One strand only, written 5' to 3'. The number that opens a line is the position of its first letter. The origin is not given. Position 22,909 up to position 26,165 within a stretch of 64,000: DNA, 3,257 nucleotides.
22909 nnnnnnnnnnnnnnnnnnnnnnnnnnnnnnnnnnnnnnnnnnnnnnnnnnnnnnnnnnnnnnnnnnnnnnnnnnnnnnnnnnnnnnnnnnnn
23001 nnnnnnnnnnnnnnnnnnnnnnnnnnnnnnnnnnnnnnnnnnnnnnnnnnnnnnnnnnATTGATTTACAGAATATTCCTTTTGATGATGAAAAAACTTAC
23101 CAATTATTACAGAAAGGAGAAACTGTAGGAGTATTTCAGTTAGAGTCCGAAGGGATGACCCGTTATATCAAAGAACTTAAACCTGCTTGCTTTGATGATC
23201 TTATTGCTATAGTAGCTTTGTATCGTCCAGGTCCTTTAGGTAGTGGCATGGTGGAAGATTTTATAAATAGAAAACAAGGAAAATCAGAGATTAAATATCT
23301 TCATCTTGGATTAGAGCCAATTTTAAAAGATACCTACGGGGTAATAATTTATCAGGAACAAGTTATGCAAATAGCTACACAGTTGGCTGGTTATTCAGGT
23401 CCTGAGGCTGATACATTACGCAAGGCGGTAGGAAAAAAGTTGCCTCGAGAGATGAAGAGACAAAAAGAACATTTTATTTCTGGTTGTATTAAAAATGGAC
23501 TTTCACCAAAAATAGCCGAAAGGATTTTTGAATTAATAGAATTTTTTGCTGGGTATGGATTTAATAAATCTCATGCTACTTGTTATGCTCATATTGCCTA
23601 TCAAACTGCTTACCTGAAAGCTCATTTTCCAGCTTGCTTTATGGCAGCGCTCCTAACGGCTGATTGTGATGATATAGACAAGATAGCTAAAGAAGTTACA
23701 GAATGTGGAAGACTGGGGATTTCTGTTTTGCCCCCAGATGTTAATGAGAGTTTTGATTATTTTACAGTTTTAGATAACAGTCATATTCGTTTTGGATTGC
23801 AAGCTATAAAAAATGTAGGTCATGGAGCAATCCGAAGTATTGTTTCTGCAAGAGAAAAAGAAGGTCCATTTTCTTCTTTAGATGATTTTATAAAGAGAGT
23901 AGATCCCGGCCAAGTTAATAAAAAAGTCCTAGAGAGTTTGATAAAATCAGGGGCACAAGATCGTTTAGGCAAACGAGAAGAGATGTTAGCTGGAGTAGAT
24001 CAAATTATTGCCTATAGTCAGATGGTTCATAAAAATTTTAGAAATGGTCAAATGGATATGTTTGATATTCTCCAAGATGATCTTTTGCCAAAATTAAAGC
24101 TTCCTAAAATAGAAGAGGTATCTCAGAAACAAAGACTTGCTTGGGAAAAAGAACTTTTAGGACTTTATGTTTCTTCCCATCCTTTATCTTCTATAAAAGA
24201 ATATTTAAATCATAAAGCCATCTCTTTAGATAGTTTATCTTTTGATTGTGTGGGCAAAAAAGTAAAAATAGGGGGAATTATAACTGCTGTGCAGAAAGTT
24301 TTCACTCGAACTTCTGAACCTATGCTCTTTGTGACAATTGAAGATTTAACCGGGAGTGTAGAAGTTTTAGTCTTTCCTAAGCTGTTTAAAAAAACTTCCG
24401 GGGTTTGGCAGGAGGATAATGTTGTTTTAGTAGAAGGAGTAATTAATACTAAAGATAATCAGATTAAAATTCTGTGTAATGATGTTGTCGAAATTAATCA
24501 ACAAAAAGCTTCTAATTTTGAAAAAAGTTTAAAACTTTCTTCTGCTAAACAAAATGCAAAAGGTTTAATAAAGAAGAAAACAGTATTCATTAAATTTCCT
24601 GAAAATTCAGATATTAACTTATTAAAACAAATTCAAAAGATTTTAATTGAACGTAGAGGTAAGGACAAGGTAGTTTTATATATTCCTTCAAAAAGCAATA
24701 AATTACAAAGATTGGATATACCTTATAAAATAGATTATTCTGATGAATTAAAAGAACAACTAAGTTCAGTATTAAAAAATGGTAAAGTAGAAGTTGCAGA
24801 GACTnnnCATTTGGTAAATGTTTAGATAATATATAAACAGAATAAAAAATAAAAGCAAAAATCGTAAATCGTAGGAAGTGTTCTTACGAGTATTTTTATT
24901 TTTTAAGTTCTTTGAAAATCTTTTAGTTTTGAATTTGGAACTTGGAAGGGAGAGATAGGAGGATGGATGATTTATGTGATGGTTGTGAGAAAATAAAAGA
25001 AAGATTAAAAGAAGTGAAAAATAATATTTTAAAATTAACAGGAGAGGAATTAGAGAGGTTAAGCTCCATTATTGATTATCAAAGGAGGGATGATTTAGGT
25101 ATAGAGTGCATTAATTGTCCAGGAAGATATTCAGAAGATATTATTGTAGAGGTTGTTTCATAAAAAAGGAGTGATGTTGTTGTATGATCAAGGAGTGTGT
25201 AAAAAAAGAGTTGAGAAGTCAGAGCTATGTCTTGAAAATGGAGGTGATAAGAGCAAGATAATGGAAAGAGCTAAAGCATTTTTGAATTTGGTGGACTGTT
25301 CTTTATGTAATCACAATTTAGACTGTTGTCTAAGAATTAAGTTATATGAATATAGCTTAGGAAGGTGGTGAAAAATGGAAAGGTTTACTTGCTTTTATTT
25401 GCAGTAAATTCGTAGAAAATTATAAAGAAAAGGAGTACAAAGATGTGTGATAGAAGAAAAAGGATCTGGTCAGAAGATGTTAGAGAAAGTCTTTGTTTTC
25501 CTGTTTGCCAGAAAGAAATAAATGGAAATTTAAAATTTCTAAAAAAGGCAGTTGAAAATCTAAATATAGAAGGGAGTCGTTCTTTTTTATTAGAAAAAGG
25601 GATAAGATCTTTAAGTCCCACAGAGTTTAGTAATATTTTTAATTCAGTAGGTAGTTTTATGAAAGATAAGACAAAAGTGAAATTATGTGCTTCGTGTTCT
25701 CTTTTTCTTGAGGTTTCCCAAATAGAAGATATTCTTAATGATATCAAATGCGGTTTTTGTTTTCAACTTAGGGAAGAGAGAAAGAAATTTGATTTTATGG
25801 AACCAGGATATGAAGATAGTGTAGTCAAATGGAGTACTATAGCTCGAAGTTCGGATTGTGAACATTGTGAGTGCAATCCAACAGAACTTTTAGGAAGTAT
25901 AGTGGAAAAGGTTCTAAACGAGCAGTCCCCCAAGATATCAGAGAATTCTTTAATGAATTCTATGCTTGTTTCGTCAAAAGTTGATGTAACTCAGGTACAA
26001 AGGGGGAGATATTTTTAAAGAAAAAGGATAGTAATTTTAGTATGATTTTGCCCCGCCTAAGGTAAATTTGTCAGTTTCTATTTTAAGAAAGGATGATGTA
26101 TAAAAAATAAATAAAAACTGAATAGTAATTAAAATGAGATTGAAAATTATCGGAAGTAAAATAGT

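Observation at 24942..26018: Two tandem trios of small cysteine-rich (zinc-ribbon-like) proteins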

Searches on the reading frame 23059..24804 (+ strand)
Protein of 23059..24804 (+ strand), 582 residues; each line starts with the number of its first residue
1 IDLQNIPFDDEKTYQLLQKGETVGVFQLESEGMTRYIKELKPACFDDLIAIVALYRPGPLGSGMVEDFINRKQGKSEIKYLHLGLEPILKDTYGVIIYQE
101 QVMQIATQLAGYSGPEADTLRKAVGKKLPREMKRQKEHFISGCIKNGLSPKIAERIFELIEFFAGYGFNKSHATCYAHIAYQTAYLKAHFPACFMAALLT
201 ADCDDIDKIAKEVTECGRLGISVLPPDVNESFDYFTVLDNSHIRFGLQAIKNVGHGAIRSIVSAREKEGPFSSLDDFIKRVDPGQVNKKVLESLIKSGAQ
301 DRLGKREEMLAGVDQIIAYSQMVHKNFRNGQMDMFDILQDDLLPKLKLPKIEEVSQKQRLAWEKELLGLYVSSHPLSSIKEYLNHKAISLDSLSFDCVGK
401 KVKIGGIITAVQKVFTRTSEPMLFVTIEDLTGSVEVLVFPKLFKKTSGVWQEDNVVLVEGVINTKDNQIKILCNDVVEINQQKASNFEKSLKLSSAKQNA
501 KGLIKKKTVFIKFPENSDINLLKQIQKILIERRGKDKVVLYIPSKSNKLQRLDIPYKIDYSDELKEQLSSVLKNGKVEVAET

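Call 13: find_related_loci(query=window:23059-24804:+, collection=genome_contigs, flank=10000)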
Query window:23059-24804:+ (582 aa) in genome_contigs; peptide patterns used: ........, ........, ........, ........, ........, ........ (x = any residue, [..] = any of these).
600 stretches matched a pattern (row limit reached: there are more); 600 encode a relative of the query (tblastn E <= 1e-3); the best 80 are kept; 80 distinct loci.
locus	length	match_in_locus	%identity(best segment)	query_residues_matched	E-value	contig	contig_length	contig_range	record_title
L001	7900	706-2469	45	1-572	1e-161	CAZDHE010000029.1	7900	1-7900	MAG TPA_asm: uncultured Bdellovibrionales bacterium isolate SRP252850_co1_117 genome assembly, contig: NODE_17425_length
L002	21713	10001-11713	47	1-572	2e-168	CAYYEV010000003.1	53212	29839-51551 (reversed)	MAG TPA_asm: uncultured Candidatus Saccharibacteria bacterium isolate SRP239243_co1_80 genome assembly, contig: NODE_712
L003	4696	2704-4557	42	1-572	6e-162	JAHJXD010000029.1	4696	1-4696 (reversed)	MAG: Patescibacteria group bacterium isolate UML_A.mb.15 UML_A.mb.15_k141_48751, whole genome shotgun sequence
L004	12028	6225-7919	45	1-572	1e-158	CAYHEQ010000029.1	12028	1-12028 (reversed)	MAG TPA_asm: uncultured Candidatus Saccharibacteria bacterium isolate ERP119705_co11_467 genome assembly, contig: NODE_4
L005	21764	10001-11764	45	1-579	3e-154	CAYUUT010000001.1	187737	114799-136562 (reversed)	MAG TPA_asm: uncultured Candidatus Saccharibacteria bacterium isolate binchicken_co241_306 genome assembly, contig: NODE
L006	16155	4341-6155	40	1-572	3e-148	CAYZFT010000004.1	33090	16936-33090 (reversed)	MAG TPA_asm: uncultured Candidatus Saccharibacteria bacterium isolate SRP342105_co1_26 genome assembly, contig: NODE_168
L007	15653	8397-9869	47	1-480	5e-147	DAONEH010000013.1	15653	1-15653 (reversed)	MAG TPA_asm: bacterium isolate AMR_MDS_3874 NODE_4039_length_15653_cov_6.996730, whole genome shotgun sequence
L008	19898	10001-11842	40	1-572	7e-146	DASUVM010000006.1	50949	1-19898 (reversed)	MAG TPA_asm: Candidatus Saccharimonadales bacterium isolate SMAG_U1815 k141_160272, whole genome shotgun sequence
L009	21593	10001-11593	44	1-544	1e-145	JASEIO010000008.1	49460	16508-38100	MAG: bacterium isolate Yes71-08 NODE_8_length_49460_cov_28.251331, whole genome shotgun sequence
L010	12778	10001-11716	44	1-578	7e-144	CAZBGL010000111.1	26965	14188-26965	MAG TPA_asm: uncultured Thermodesulfobacteriota bacterium isolate binchicken_co219_402 genome assembly, contig: k141_723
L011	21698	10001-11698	42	1-575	3e-141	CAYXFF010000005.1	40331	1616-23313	MAG TPA_asm: uncultured Syntrophaceae bacterium isolate SRP178699_co1_457 genome assembly, contig: NODE_924_length_40331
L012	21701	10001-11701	43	1-578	2e-140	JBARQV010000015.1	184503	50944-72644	MAG: Candidatus Omnitrophota bacterium isolate MFD13425_ilm_asm_bin19 k127_244089, whole genome shotgun sequence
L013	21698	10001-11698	42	1-575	2e-139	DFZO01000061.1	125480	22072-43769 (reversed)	MAG TPA_asm: Syntrophaceae bacterium UBA4054 UBA4054_contig_4539, whole genome shotgun sequence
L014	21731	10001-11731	45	2-572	3e-139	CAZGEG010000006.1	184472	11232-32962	MAG TPA_asm: uncultured Geobacter sp. isolate SRP302447_co2_789 genome assembly, contig: NODE_252_length_184472_cov_258.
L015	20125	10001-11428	47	1-476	3e-137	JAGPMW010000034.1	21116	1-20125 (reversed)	MAG: Selenomonas sp. isolate Gw_UH_bin_41 Gw_UH_2611_length_21116_cov_8.520987, whole genome shotgun sequence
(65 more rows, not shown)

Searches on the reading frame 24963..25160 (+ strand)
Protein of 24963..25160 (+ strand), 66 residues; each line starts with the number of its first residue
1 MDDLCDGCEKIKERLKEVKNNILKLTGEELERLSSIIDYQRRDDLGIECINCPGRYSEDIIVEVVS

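Call 6: search_protein_families(library=pfam, max_evalue=1, proteins=[window:24963-25160:+])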
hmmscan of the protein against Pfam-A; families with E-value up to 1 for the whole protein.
window:24963-25160:+ (66 aa): 2 families
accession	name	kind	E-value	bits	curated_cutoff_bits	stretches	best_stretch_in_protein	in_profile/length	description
PF04697.18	Pinin_SDK_N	-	0.0036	18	31.1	1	4-34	8-38/133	pinin/SDK conserved region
PF09855.14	Zn_ribbon_13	-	0.11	13.1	23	1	8-52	2-41/63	Nucleic-acid-binding protein containing Zn-ribbon domain (DUF2082)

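Call 12: list_cluster_members(proteins=[P0001, window:24963-25160:+, window:25174-25368:+, window:30542-30718:+, window:30726-30953:+, window:30958-31308:+, window:13618-14067:-, window:24942-25160:+, window:25153-25368:+, window:30524-30718:+])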
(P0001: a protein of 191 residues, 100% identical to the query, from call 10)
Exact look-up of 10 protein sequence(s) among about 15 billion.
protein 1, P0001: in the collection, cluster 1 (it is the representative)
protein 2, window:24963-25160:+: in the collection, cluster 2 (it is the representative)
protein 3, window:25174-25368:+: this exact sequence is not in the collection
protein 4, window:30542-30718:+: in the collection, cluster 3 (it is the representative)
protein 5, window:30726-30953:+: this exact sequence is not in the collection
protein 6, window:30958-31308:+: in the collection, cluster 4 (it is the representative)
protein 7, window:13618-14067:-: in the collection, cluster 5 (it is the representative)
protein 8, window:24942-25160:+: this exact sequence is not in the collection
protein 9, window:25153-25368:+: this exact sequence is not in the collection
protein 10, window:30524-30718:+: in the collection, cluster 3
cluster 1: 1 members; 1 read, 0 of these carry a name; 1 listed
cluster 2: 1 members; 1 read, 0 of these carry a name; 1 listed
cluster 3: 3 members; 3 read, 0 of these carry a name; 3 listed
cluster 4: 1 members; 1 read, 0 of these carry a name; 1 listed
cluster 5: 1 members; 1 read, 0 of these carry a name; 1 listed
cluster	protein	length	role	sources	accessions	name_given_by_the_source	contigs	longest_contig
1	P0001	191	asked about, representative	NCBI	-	-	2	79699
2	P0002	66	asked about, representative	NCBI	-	-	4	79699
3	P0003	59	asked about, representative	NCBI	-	-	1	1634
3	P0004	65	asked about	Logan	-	-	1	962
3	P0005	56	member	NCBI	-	-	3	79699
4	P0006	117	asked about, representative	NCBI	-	-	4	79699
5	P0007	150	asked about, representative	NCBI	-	-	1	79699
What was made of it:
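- B is not called as a gene in public records (call 12) and has the weakest coding score, 0.13. B is not annotated in public records (call 12).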

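Call 15: find_encoding_contigs(protein=window:24963-25160:+, flank=10000, max_places=10)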
Protein window:24963-25160:+ (66 aa): 1 contig read that carries it; 1 place shown.
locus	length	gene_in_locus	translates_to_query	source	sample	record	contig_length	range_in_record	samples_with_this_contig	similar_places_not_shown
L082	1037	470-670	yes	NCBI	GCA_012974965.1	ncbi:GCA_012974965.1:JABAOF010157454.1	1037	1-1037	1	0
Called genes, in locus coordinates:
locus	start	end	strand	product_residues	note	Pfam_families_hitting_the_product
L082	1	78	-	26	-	?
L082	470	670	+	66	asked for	-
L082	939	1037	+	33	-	?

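Call 60: search_protein_families(library=phrogs, max_evalue=0.01, proteins=[window:24963-25160:+])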
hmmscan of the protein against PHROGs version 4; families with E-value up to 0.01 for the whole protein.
window:24963-25160:+ (66 aa): 0 families

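Call 61: search_protein_families(library=ncbifam, max_evalue=0.01, proteins=[window:24963-25160:+])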
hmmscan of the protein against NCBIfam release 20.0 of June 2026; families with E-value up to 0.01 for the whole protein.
window:24963-25160:+ (66 aa): 0 families

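Call 62: search_protein_families(library=padloc, max_evalue=0.01, proteins=[window:24963-25160:+])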
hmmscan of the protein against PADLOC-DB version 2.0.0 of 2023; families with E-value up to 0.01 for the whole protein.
window:24963-25160:+ (66 aa): 0 families

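Call 77: search_solved_structures(query=A5, max_evalue=5)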
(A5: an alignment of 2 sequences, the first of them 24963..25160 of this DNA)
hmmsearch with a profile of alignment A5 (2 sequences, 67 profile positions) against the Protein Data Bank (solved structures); distinct sequences matched with E-value up to 5: 26.
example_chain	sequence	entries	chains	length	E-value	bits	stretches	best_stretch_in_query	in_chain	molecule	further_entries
8a3k_UNK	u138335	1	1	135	0.11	15.7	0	3-28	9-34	sc-apCC-4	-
9axt_AV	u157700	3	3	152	0.26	14.5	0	23-38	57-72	Small ribosomal subunit protein uS13B | Small ribosomal subunit protein uS13A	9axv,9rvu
4v49_BA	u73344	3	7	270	0.5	13.5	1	31-49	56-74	50S ribosomal protein L2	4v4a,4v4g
7a0r_A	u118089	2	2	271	0.51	13.5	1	31-49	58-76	50S ribosomal protein L2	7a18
1nwx_A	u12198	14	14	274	0.52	13.5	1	31-49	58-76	ribosomal protein L2 | 50S ribosomal protein L2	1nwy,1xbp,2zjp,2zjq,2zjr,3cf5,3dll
5dm6_A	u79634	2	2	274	0.52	13.5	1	31-49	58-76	50S ribosomal protein L2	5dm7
1nkw_A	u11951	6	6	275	0.52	13.5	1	31-49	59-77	50S ribosomal protein L2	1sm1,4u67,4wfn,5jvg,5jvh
9qwr_A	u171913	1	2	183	0.6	13.3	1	11-44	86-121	MICOS complex subunit MIC60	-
2b9c_A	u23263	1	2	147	0.74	13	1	6-33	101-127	striated-muscle alpha tropomyosin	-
2eby_A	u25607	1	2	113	0.99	12.6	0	15-45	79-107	Putative HTH-type transcriptional regulator ybaQ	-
7ndx_B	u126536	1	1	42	1.2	12.3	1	21-45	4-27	Nuclear migration protein nudC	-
1uix_A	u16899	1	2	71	1.3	12.2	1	2-31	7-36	Rho-associated kinase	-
2d3e_A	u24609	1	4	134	1.4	12.1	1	6-27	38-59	General control protein GCN4 and Tropomyosin 1 alpha chain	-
9bk6_A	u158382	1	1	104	1.7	11.8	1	5-33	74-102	B10_CYTX binder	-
8bct_G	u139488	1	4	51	2.2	11.4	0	3-18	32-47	26beta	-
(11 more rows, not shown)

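Call 84: find_related_loci(query=A5, collection=viral_contigs, flank=5000)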
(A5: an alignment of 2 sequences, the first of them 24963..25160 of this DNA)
Query A5 (66 aa) in viral_contigs; peptide patterns used: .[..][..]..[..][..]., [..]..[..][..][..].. (x = any residue, [..] = any of these).
158 stretches matched a pattern, but none encodes a relative of the query by tblastn (E <= 1e-3).

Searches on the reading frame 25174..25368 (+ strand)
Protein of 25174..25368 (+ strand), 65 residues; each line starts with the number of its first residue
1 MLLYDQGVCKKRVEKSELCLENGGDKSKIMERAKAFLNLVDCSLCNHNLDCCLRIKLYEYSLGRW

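Call 6: search_protein_families(library=pfam, max_evalue=1, proteins=[window:25174-25368:+])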
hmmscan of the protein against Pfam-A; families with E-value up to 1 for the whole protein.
window:25174-25368:+ (65 aa): 1 family
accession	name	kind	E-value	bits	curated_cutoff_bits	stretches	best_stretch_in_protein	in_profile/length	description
PF12131.13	DUF3586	-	0.13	13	25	1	8-34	33-59/75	Protein of unknown function (DUF3586)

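Call 60: search_protein_families(library=phrogs, max_evalue=0.01, proteins=[window:25174-25368:+])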
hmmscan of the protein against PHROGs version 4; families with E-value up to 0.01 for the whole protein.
window:25174-25368:+ (65 aa): 0 families

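Call 61: search_protein_families(library=ncbifam, max_evalue=0.01, proteins=[window:25174-25368:+])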
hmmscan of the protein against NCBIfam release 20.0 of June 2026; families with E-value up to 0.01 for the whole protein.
window:25174-25368:+ (65 aa): 0 families

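Call 62: search_protein_families(library=padloc, max_evalue=0.01, proteins=[window:25174-25368:+])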
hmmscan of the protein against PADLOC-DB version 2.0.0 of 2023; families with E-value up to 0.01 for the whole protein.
window:25174-25368:+ (65 aa): 0 families

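Call 78: search_solved_structures(query=A7, max_evalue=5)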
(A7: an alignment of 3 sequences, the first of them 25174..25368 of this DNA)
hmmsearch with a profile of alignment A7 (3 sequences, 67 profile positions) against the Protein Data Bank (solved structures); distinct sequences matched with E-value up to 5: 1.
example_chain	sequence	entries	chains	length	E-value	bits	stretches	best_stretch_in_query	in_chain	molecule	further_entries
4uos_A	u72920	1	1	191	0.011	18.9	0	7-35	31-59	DESIGNED HELICAL BUNDLE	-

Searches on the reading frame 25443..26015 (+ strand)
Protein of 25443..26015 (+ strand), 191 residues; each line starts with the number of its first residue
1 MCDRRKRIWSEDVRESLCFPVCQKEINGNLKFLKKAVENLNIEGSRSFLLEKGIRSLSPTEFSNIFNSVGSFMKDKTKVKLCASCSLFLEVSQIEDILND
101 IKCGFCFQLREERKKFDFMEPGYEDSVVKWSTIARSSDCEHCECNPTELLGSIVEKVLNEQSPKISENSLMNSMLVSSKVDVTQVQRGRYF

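Call 6: search_protein_families(library=pfam, max_evalue=1, proteins=[window:25443-26015:+])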
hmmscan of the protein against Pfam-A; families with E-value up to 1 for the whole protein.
window:25443-26015:+ (191 aa): 0 families

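Call 9: find_encoding_contigs(protein=window:25443-26015:+, flank=10000, max_places=6)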
Protein window:25443-26015:+ (191 aa): no gene with exactly this product is on record in the collection.

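Call 10: find_homologous_proteins(query=window:25443-26015:+, max_evalue=0.01)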
Query window:25443-26015:+ (191 aa): 1 proteins with E <= 0.01 among 59 candidates.
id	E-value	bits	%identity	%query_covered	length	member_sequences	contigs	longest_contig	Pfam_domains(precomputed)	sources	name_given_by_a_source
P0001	1.1e-121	421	100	100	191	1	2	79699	-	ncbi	-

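Call 11: find_encoding_contigs(protein=P0001, flank=10000, max_places=6)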
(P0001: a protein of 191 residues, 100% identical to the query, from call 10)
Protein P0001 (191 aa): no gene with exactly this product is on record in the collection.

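Call 60: search_protein_families(library=phrogs, max_evalue=0.01, proteins=[window:25443-26015:+])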
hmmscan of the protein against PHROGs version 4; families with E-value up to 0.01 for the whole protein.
window:25443-26015:+ (191 aa): 0 families

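Call 61: search_protein_families(library=ncbifam, max_evalue=0.01, proteins=[window:25443-26015:+])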
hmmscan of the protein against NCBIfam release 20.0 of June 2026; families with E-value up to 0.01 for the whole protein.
window:25443-26015:+ (191 aa): 0 families

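Call 62: search_protein_families(library=padloc, max_evalue=0.01, proteins=[window:25443-26015:+])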
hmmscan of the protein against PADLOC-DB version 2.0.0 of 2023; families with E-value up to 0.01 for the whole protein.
window:25443-26015:+ (191 aa): 0 families

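Call 72: predict_structure(alignment_id=A6)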
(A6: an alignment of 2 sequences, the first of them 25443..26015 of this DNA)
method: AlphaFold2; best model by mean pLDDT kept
length: 191 residues; sequences in the alignment: 2
mean_pLDDT: 41.4   pTM: 0.34
mean pLDDT of the five models: 41.4, 40.2, 38.3, 35.7, 30.6
residues with pLDDT >= 90: 0; 70-90: 0; 50-70: 41; < 50: 150
segments of 3 or more residues with pLDDT < 50: 1-98, 144-191
pLDDT, mean of each block of 10 residues (from residue 1): 36 35 40 42 40 38 41 30 30 44 54 59 56 55 45 41 39 33 30 27
secondary structure, 60 per line:
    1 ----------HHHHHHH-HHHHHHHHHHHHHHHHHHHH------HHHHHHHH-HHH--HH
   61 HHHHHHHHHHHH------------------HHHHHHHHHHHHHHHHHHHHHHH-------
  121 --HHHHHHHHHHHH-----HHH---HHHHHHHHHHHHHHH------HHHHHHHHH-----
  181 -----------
elements in order: H11-17 H19-38 H45-52 H59-72 H91-113 H123-134 H146-160 H167-175
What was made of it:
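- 25443..26018 (+): C: 191-aa protein. Residues 74-191 are homologous to a 110-aa protein of the relative. The N-terminal 72 aa are unique to this genome. AF2 model unusable, pLDDT 41 (call 72).
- Tried and rejected: The AF2 model of C, from a two-sequence alignment, was unusable at pLDDT 41 (call 72).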

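Call 79: search_solved_structures(query=A6, max_evalue=5)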
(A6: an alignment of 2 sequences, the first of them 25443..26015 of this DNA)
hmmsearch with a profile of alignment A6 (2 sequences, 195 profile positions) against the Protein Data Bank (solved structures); distinct sequences matched with E-value up to 5: 4.
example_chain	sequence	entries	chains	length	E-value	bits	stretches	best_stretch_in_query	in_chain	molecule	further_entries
8glj_D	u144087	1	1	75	0.9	12.2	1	136-171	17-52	Por secretion system C-terminal sorting domain-containing protein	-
1f12_A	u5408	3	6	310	1.1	11.9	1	90-161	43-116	L-3-HYDROXYACYL-COA DEHYDROGENASE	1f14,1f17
1il0_A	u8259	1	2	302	1.3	11.7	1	90-161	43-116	3-hydroxyacyl-CoA dehydrogenase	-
1lso_A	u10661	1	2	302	1.4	11.5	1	90-161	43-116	3-HYDROXYACYL-COA DEHYDROGENASE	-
